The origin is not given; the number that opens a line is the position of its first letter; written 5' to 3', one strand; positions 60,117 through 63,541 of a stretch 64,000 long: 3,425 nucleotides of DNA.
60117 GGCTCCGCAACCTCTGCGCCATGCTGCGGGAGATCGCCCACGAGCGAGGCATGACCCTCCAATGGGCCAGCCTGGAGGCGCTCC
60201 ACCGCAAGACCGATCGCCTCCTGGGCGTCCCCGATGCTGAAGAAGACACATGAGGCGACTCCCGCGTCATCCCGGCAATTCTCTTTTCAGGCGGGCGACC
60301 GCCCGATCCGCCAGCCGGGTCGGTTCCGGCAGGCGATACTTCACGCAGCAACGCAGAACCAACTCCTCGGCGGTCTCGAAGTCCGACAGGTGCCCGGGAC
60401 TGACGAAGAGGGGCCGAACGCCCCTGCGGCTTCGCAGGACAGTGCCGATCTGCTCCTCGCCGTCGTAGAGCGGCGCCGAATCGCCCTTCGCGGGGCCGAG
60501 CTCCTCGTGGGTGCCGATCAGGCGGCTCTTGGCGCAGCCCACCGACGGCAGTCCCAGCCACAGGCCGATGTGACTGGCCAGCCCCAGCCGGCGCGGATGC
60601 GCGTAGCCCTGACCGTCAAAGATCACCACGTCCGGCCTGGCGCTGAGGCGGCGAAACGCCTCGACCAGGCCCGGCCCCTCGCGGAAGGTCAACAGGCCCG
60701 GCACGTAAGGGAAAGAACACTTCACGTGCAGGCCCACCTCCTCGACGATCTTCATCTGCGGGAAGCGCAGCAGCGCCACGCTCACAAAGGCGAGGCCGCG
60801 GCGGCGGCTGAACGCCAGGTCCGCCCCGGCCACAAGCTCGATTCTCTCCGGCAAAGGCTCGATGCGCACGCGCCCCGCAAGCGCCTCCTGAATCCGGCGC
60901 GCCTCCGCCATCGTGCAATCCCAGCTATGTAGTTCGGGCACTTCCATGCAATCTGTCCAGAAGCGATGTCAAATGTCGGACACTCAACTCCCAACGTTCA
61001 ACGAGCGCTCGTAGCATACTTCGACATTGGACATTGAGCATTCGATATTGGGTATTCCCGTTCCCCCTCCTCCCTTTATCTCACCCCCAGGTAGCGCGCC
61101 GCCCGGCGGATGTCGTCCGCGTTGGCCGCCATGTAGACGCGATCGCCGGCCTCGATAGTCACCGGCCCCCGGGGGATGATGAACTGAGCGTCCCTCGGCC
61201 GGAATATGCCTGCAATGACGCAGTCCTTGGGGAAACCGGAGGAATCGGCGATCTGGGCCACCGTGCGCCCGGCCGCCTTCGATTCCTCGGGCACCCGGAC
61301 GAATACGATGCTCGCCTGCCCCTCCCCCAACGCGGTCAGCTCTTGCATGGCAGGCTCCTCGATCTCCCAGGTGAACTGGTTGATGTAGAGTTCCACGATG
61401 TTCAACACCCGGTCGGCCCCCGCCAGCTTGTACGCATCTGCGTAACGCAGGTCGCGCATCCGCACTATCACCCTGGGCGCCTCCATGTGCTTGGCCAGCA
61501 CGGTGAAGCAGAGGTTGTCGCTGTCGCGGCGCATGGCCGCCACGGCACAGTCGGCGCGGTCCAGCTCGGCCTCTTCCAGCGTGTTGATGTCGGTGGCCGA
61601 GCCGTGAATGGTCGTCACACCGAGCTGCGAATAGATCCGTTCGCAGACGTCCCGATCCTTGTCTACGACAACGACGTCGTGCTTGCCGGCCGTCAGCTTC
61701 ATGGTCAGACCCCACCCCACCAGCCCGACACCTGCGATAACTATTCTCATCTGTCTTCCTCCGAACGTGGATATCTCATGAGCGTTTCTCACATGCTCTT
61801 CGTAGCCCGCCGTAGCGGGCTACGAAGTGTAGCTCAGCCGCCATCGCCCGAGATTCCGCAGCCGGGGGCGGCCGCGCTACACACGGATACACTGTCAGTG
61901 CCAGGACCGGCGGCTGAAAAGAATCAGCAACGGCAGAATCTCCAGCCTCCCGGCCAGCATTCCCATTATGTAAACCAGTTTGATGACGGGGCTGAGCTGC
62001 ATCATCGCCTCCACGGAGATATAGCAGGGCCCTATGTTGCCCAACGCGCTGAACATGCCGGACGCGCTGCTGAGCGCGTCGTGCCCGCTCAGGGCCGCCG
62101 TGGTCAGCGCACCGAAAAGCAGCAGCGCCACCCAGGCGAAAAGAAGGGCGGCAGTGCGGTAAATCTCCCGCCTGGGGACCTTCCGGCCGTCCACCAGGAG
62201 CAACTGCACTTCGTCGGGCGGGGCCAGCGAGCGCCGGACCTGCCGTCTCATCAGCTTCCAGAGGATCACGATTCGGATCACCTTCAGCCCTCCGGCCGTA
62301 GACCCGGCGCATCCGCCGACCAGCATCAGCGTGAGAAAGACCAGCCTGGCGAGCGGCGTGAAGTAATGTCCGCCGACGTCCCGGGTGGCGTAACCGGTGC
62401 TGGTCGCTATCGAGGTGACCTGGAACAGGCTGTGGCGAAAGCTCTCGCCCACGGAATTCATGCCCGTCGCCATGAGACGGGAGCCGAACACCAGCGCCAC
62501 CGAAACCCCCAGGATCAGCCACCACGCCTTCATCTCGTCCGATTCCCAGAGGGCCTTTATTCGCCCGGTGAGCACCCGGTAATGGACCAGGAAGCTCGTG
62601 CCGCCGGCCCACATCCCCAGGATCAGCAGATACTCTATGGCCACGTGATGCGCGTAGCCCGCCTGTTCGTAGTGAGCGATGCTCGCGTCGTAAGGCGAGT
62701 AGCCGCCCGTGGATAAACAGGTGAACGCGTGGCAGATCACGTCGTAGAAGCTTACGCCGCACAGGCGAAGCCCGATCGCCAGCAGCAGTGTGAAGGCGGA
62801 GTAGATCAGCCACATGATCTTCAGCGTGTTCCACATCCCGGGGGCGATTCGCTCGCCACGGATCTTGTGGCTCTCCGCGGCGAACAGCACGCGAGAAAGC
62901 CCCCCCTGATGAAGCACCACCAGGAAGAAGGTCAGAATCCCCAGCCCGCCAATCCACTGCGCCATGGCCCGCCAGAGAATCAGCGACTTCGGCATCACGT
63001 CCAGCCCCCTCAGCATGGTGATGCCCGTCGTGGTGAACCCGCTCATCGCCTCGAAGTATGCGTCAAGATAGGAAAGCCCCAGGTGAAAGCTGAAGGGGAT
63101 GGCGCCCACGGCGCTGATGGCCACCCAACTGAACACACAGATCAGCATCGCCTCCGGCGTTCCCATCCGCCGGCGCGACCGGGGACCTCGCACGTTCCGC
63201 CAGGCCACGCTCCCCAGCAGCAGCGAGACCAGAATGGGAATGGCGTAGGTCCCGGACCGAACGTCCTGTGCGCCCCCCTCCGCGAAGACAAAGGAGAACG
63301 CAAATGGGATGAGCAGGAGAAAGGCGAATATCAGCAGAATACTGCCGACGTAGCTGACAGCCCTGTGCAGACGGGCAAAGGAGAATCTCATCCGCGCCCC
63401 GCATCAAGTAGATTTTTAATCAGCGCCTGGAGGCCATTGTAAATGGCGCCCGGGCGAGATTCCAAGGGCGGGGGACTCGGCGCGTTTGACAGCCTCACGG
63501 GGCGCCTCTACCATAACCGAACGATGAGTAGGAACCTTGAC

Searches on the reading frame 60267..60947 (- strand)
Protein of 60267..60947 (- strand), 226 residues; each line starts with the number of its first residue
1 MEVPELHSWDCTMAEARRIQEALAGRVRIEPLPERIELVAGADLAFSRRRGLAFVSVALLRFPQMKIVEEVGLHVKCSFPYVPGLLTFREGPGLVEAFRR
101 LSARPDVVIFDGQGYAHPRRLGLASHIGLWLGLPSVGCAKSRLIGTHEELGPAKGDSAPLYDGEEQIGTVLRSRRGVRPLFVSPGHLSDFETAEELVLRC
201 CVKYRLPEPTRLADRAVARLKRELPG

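Call 16: find_encoding_contigs(protein=window:60267-60947:-, flank=10000, max_places=4)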
Protein window:60267-60947:- (226 aa): 2 contigs read that carry it; 2 places shown.
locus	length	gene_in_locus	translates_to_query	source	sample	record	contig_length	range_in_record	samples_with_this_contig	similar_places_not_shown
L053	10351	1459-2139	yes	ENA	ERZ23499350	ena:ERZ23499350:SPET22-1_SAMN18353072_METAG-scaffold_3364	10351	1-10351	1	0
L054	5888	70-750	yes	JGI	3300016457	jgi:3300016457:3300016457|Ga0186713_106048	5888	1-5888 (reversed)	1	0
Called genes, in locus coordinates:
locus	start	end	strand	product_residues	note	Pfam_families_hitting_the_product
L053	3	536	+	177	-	?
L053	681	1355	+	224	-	PF02254:TrkA_N, PF02080:TrkA_C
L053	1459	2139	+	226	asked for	PF04493:Endonuclease_5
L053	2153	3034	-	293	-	-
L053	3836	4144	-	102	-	-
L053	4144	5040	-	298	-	PF03602:Cons_hypoth95 (faint), PF01555:N6_N4_Mtase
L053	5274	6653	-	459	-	PF05496:RuvB_N, PF01078:Mg_chelatase (faint), PF13191:AAA_16 (faint), PF00004:AAA, PF07728:AAA_5 (faint), PF13173:AAA_14 (faint), PF16193:AAA_assoc_2, PF12002:MgsA_C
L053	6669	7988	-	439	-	PF00069:Pkinase, PF07714:PK_Tyr_Ser-Thr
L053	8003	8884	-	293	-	PF14505:DUF4438, PF20999:DUF4438_C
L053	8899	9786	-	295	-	PF16697:Yop-YscD_cpl, PF00498:FHA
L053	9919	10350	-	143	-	PF00849:PseudoU_synth_2 (weak)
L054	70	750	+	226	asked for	PF04493:Endonuclease_5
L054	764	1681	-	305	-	-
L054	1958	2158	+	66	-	PF02826:2-Hacid_dh_C (weak)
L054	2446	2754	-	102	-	-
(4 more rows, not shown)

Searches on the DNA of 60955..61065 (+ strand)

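Call 35: search_dna_similar(query=window:60955-61065:+, collection=plasmids, mode=distant, max_evalue=1, max_rows=30)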
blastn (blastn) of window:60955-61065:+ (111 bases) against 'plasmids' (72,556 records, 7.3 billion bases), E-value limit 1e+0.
No match.

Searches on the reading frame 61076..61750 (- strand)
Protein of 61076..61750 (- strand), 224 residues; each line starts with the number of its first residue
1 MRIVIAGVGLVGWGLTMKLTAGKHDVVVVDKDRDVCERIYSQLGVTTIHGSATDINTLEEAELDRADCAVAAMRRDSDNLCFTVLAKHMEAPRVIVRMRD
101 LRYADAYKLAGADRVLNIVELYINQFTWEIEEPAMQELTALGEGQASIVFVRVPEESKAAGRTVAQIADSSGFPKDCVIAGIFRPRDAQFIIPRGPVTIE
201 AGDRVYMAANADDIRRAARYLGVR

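Call 60: find_homologous_proteins(query=window:61076-61750:-, max_evalue=1e-40)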
Query window:61076-61750:- (224 aa): 145 proteins with E <= 1e-40 among 1205 candidates; the best 120 are listed.
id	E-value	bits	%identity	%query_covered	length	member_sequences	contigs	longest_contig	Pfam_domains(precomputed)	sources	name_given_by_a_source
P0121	2.6e-142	490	100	100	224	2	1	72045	PF02080.27,PF02254.25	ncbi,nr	ncbi:MAG: TrkA family potassium uptake protein [Planctomycetes bacterium]|nr:TrkA family potassium u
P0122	8.6e-110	384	78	100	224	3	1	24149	PF02080.27,PF02254.25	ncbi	-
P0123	1.4e-108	380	77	100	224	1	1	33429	PF02080.27,PF02254.25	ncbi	-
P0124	3.2e-107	375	75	100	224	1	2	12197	PF02080.27,PF02254.25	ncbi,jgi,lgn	ncbi:MAG: TrkA family potassium uptake protein [Candidatus Brocadiaceae bacterium]|jgi:trk system po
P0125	2.9e-106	372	75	100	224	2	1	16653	PF02080.27,PF02254.25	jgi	jgi:trk system potassium uptake protein TrkA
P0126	4.0e-105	368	75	100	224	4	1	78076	PF02080.27,PF02254.25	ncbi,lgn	ncbi:MAG: potassium channel family protein [Planctomycetota bacterium]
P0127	5.2e-105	368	76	100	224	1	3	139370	PF02080.27,PF02254.25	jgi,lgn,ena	-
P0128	6.6e-105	368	73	100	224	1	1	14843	PF02080.27,PF02254.25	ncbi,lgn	-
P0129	4.4e-104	365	73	100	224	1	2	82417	PF02080.27,PF02254.25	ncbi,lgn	-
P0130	3.8e-103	362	71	100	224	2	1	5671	PF02080.27,PF02254.25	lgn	-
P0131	5.9e-103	361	73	99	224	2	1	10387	PF01266.31,PF02080.27,PF02254.25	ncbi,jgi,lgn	ncbi:MAG: potassium channel family protein [Planctomycetota bacterium]|jgi:trk system potassium upta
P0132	1.5e-102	360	75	96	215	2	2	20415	PF02080.27,PF02254.25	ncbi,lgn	-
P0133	5.8e-102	358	73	100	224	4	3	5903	PF02080.27,PF02254.25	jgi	jgi:trk system potassium uptake protein TrkA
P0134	1.1e-100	354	71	100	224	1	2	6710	PF01266.31,PF02080.27,PF02254.25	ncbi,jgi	ncbi:MAG: NAD-binding protein [Planctomycetota bacterium]|jgi:trk system potassium uptake protein Tr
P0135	1.5e-100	353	72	100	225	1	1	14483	PF02080.27,PF02254.25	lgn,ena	-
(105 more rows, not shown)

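Call 61: find_encoding_contigs(protein=P0122, flank=10000, max_places=1)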
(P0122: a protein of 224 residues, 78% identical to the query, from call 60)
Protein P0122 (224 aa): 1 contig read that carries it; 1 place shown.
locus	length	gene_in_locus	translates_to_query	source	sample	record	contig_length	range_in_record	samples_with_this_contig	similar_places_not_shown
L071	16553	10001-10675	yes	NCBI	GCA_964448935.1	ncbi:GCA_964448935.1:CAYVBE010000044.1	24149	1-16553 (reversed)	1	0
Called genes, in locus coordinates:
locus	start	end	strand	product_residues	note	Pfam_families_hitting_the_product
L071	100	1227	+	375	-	-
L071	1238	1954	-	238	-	PF14622:Ribonucleas_3_3, PF00636:Ribonuclease_3, PF00035:dsrm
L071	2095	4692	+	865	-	PF01011:PQQ (faint), PF13360:PQQ_2, PF13570:Beta-prop_ACSF4, PF13360:PQQ_2, PF13570:Beta-prop_ACSF4, PF13360:PQQ_2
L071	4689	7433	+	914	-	PF01326:PPDK_N, PF27448:Rph_4th, PF00391:PEP-utilizers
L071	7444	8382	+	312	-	-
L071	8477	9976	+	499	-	PF02386:TrkH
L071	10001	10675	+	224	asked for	PF02254:TrkA_N, PF02080:TrkA_C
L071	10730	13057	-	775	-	PF13802:Gal_mutarotas_2, PF01055:Glyco_hydro_31_2nd, PF21365:Glyco_hydro_31_3rd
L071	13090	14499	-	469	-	PF00884:Sulfatase, PF01663:Phosphodiest (faint), PF02995:DUF229 (weak), PF16347:SGSH_C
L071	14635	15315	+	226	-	PF04493:Endonuclease_5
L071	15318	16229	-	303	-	-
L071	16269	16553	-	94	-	?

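Call 62: find_encoding_contigs(protein=P0123, flank=10000, max_places=1)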
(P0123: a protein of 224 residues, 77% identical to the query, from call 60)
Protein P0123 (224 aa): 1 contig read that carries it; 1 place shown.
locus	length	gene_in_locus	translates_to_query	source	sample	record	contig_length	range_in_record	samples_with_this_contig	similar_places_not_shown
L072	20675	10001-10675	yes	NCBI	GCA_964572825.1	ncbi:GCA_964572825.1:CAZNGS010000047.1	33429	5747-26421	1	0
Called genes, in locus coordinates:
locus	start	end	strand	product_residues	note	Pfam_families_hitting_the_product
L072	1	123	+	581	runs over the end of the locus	PF00317:Ribonuc_red_lgN, PF02867:Ribonuc_red_lgC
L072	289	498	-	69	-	PF00313:CSD, PF08206:OB_RNB (weak)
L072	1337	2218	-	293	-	PF02219:MTHFR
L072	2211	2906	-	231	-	PF12225:DUF5981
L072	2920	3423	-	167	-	PF01750:HycI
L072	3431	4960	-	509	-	PF27537:HoxH, PF00374:NiFeSe_Hases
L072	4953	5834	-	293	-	PF01058:Oxidored_q6, PF14720:NiFe_hyd_SSU_C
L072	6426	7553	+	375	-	-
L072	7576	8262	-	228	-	PF14622:Ribonucleas_3_3, PF00636:Ribonuclease_3, PF00035:dsrm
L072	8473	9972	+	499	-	PF02386:TrkH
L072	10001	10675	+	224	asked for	PF02254:TrkA_N, PF02080:TrkA_C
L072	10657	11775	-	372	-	PF01208:URO-D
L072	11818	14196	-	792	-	PF13802:Gal_mutarotas_2, PF01055:Glyco_hydro_31_2nd, PF21365:Glyco_hydro_31_3rd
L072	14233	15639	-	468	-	PF00884:Sulfatase, PF01663:Phosphodiest (faint), PF16347:SGSH_C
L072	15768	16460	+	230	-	PF04493:Endonuclease_5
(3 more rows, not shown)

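Call 63: find_encoding_contigs(protein=P0127, flank=10000, max_places=1)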
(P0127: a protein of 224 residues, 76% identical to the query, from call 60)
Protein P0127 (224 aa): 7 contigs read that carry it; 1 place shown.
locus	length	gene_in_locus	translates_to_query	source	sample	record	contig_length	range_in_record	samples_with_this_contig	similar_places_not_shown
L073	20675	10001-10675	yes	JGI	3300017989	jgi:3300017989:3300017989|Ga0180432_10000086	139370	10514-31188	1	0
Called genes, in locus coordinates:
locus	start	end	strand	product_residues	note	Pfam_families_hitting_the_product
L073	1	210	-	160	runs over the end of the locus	PF12641:Flavodoxin_3 (weak), PF12724:Flavodoxin_5, PF00258:Flavodoxin_1, PF03358:FMN_red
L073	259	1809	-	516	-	PF12072:RNase_Y_N, PF01966:HD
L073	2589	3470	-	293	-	PF01063:Aminotran_4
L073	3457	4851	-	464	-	PF04715:, PF00425:Chorismate_bind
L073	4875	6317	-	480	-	-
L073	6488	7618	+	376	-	-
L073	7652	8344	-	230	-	PF14622:Ribonucleas_3_3, PF00636:Ribonuclease_3, PF00035:dsrm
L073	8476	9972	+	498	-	PF02386:TrkH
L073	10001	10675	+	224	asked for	PF02254:TrkA_N, PF02080:TrkA_C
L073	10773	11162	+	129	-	PF09685:MamF_MmsF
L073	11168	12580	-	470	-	PF00884:Sulfatase, PF01663:Phosphodiest (faint), PF02995:DUF229 (weak), PF16347:SGSH_C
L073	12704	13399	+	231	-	PF04493:Endonuclease_5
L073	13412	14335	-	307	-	-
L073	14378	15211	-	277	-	-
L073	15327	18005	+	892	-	PF04453:LptD (weak)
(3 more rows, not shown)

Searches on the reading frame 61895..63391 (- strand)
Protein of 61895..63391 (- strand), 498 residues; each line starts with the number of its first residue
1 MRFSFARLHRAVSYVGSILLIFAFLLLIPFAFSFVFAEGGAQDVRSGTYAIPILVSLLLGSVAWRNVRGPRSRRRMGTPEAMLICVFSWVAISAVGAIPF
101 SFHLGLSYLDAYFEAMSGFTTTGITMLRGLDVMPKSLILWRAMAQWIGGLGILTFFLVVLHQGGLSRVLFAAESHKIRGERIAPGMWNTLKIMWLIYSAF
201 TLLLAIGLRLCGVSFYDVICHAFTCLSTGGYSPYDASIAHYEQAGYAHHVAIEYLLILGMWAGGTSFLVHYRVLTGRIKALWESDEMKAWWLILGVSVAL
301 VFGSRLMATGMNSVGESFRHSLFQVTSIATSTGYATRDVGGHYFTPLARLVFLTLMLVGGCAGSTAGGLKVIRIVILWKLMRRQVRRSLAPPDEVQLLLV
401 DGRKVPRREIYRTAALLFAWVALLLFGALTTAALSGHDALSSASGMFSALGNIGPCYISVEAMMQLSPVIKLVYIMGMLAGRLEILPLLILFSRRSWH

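Call 46: find_encoding_contigs(protein=window:61895-63391:-, flank=10000, max_places=3)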
Protein window:61895-63391:- (498 aa): 2 contigs read that carry it; 2 places shown.
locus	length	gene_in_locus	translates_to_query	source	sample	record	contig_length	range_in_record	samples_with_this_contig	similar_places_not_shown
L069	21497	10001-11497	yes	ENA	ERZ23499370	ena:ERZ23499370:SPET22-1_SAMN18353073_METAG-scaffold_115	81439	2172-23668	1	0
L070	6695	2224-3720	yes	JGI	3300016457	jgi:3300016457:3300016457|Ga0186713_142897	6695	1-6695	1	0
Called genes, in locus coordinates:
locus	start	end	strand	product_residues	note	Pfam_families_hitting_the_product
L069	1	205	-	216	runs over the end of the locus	PF00657:Lipase_GDSL, PF13472:Lipase_GDSL_2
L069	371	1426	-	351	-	PF01208:URO-D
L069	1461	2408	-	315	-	PF00480:ROK, PF01869:BcrAD_BadFG (weak)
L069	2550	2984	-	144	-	-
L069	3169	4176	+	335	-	PF04909:Amidohydro_2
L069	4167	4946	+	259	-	-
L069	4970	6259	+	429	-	PF01408:GFO_IDH_MocA, PF21252:Glyco_hydro_109_C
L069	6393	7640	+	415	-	PF01408:GFO_IDH_MocA, PF21252:Glyco_hydro_109_C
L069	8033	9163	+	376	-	-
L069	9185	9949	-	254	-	PF14622:Ribonucleas_3_3, PF00636:Ribonuclease_3, PF00035:dsrm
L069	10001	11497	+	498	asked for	PF02386:TrkH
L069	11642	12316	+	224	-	PF02254:TrkA_N, PF02080:TrkA_C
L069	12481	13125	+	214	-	PF04493:Endonuclease_5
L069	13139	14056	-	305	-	-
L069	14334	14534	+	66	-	PF02826:2-Hacid_dh_C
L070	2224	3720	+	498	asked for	PF02386:TrkH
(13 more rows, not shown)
